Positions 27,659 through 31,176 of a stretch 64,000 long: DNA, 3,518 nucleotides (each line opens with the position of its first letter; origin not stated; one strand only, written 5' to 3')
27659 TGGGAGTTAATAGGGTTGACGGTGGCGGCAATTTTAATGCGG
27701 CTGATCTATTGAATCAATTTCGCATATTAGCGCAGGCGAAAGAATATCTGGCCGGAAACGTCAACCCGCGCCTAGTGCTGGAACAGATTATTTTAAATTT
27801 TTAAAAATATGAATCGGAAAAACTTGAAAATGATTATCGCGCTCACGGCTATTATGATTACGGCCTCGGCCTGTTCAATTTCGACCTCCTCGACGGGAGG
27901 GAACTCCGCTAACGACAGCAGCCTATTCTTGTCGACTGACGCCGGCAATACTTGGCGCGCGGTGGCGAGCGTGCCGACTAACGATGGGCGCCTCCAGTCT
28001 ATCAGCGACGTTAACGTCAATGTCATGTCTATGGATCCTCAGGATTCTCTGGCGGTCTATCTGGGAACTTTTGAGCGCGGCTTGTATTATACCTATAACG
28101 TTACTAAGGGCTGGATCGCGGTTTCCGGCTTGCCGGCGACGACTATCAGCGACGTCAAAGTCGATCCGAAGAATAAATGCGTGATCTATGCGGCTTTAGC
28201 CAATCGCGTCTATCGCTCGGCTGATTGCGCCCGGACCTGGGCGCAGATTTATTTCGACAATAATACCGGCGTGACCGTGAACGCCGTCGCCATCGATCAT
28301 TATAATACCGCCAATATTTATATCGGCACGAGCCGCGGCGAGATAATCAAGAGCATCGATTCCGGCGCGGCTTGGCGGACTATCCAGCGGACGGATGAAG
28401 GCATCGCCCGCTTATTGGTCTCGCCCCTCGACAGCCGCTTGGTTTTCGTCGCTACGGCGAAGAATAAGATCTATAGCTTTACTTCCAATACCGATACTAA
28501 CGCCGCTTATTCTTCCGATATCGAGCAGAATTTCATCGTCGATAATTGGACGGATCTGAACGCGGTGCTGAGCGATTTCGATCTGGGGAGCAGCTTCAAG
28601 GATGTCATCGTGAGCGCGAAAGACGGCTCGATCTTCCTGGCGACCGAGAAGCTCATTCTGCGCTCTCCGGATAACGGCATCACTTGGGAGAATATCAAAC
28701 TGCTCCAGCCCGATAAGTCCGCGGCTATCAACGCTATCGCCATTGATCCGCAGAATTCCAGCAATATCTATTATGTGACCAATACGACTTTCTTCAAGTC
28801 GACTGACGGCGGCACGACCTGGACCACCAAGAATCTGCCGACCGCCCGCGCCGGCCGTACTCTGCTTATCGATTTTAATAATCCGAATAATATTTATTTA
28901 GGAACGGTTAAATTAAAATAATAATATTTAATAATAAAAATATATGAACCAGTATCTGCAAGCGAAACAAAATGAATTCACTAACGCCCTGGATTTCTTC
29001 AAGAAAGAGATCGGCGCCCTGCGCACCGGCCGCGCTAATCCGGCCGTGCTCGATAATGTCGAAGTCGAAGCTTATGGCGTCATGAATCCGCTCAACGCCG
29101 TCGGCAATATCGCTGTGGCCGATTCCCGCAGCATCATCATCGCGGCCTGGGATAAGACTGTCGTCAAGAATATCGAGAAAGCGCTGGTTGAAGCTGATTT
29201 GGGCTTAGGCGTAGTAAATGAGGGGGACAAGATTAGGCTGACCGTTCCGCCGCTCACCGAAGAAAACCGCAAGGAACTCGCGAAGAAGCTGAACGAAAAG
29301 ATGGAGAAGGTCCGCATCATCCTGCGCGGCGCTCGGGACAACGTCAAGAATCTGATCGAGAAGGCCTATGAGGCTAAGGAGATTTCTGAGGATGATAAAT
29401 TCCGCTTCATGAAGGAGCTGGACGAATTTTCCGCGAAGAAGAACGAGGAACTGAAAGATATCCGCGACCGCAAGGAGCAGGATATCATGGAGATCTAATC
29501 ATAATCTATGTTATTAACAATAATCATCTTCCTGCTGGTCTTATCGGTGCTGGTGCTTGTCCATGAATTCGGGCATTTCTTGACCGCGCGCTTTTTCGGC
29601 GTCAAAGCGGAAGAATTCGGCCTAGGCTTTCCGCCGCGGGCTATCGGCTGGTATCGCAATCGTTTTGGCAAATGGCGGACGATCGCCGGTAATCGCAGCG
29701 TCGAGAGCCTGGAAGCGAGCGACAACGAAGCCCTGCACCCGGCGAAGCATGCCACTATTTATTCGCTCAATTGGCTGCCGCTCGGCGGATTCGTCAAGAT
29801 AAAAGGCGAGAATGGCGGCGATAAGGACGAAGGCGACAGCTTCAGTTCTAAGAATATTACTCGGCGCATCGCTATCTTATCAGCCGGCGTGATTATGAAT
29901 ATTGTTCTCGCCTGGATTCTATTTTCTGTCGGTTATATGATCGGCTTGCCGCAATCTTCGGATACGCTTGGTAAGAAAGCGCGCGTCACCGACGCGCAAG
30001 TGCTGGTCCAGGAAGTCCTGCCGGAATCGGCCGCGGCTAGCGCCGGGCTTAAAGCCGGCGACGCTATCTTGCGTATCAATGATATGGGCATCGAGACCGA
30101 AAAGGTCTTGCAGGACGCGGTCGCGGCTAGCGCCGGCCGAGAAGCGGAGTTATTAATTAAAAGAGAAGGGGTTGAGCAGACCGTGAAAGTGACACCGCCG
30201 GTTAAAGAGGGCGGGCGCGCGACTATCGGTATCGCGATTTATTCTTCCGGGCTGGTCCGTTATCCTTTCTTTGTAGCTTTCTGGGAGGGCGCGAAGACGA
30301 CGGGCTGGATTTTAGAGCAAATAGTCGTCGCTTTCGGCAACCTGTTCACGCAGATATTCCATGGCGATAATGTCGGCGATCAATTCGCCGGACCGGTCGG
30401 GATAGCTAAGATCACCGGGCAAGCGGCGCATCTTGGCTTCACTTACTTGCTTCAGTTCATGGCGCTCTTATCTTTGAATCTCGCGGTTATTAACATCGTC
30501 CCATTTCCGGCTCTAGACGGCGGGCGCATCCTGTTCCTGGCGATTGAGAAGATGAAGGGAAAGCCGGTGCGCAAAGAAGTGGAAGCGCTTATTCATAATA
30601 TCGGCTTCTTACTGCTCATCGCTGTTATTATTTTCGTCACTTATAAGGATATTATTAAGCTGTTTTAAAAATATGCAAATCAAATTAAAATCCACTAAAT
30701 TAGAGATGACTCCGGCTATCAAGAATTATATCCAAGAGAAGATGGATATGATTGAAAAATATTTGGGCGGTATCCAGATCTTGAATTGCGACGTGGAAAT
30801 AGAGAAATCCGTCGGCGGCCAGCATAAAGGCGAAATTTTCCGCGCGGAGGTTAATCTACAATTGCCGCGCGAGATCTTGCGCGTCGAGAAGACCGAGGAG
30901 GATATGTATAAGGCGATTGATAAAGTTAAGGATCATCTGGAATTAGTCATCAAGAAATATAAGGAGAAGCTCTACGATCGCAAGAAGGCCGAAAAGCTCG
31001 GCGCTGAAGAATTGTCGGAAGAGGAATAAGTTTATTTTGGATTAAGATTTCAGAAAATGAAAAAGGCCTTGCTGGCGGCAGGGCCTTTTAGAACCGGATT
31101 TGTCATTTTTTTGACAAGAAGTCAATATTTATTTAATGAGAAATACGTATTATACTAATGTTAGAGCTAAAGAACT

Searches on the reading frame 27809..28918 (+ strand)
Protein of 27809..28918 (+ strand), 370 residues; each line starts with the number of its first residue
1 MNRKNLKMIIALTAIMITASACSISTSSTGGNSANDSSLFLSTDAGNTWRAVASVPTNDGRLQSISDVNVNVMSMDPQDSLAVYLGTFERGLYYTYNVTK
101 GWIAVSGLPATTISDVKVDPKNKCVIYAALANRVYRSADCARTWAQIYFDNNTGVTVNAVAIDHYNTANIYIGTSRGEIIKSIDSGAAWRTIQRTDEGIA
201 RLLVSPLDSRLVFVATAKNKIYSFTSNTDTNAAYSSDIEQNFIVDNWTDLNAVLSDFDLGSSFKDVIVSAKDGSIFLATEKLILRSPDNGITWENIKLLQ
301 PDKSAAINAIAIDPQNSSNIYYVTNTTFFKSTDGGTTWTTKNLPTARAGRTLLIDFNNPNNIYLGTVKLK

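Call 52: search_protein_families(library=pfam, proteins=[window:27809-28918:+], max_evalue=0.0001)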
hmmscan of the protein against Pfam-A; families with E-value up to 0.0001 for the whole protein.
window:27809-28918:+ (370 aa): 3 families
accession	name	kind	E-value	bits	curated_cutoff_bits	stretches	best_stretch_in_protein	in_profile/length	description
PF15902.12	Sortilin-Vps10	-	3.2e-22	79.4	33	2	283-360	3-81/446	Sortilin, neurotensin receptor 3,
PF14870.12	PSII_BNR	-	9.7e-09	35.3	27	0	257-359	14-115/303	Photosynthesis system II assembly factor YCF48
PF13088.12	BNR_2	-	5.2e-05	23.2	31.4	0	281-361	138-211/277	BNR repeat-like domain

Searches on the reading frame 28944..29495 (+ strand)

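Call 52: search_protein_families(library=pfam, proteins=[window:28944-29495:+], max_evalue=0.0001)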
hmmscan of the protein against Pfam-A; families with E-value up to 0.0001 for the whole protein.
window:28944-29495:+ (184 aa): 1 family
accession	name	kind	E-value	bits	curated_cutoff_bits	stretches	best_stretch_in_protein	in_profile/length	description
PF01765.24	RRF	-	3.5e-48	164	29.7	1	19-182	1-164/164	Ribosome recycling factor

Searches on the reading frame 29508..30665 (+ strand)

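Call 52: search_protein_families(library=pfam, proteins=[window:29508-30665:+], max_evalue=0.0001)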
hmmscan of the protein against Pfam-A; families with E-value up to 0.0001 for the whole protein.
window:29508-30665:+ (386 aa): 4 families
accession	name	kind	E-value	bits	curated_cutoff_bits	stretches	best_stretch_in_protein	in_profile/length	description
PF02163.28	Peptidase_M50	-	3.3e-52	177.5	27.2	2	80-372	44-220/221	Peptidase family M50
PF13180.12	PDZ_2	-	4.9e-10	40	27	1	154-229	3-79/80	PDZ domain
PF17820.7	PDZ_6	-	1.1e-08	35.1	27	1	167-219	2-54/54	PDZ domain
PF00595.29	PDZ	-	6.1e-07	30.2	23.2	1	159-200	23-62/81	PDZ domain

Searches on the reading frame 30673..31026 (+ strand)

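Call 52: search_protein_families(library=pfam, proteins=[window:30673-31026:+], max_evalue=0.0001)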
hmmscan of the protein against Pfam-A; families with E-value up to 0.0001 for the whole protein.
window:30673-31026:+ (118 aa): 1 family
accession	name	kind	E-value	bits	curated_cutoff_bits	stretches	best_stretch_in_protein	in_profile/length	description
PF02482.25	Ribosomal_S30AE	-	2.8e-21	76.5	23.7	1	3-100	1-87/88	Sigma 54 modulation protein / S30EA ribosomal protein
